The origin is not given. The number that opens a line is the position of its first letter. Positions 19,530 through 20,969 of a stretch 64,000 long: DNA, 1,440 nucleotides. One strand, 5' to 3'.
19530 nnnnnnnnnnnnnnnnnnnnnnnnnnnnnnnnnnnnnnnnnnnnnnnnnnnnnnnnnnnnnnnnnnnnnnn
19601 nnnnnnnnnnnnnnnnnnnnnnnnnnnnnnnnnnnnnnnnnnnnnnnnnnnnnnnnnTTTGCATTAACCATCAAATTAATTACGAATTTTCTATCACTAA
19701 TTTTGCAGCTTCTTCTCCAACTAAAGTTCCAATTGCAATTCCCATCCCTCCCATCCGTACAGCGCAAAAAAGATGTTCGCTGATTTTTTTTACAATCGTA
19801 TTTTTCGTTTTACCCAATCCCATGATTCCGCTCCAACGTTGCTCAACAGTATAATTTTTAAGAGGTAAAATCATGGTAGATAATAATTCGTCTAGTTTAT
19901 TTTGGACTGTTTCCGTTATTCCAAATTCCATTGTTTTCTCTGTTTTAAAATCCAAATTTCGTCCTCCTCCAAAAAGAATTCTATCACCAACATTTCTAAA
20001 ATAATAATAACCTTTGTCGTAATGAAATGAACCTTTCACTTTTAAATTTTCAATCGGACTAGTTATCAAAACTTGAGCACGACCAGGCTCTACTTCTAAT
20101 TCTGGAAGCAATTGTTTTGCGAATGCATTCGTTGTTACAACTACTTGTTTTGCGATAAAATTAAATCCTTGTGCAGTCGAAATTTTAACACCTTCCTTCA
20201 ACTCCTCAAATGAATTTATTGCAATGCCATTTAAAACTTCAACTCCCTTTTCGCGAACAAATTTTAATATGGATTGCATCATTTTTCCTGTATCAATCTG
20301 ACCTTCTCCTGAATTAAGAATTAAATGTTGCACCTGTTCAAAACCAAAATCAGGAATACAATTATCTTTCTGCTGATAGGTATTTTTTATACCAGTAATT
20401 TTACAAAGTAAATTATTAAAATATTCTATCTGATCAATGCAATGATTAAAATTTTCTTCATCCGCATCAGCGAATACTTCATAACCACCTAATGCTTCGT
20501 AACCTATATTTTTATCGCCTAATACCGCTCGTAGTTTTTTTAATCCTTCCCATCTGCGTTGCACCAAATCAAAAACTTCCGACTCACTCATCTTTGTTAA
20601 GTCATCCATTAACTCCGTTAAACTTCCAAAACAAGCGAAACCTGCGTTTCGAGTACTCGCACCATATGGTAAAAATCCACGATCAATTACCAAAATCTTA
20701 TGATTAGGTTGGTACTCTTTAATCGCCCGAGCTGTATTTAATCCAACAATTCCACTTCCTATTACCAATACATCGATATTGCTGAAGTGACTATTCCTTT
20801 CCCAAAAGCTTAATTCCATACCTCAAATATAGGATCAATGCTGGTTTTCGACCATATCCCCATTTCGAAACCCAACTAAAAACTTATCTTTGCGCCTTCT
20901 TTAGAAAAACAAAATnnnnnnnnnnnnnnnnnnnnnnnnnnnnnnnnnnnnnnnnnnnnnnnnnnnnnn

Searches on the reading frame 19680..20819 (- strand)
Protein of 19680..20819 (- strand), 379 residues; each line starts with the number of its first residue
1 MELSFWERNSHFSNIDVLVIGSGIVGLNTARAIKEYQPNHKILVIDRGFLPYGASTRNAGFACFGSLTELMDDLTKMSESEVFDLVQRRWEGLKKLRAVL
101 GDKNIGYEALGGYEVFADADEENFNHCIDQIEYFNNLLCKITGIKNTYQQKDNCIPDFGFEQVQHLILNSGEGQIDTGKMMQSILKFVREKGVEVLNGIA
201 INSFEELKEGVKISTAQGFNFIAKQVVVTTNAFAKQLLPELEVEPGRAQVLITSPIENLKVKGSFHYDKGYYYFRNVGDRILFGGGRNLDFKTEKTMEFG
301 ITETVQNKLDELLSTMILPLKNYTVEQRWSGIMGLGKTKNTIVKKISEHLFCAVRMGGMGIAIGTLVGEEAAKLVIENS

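Call 32: search_protein_families(library=pfam, proteins=[window:19680-20819:-], max_evalue=0.01)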
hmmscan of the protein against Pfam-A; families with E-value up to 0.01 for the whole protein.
window:19680-20819:- (379 aa): 5 families
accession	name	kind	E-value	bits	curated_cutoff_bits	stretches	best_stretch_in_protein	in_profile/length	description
PF01266.30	DAO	-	2.3e-41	142.9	27.9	1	16-374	1-353/353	FAD dependent oxidoreductase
PF07992.20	Pyr_redox_2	-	7.4e-05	22.7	26.1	0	16-67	2-52/291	Pyridine nucleotide-disulphide oxidoreductase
PF01946.23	Thi4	-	0.00015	21.5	26.2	1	10-51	13-53/235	Thi4 family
PF13450.12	NAD_binding_8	-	0.002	18.8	21.9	1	19-48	1-28/68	NAD(P)-binding Rossmann-like domain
PF00070.33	Pyr_redox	-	0.0091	16.9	22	0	17-46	2-29/82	Pyridine nucleotide-disulphide oxidoreductase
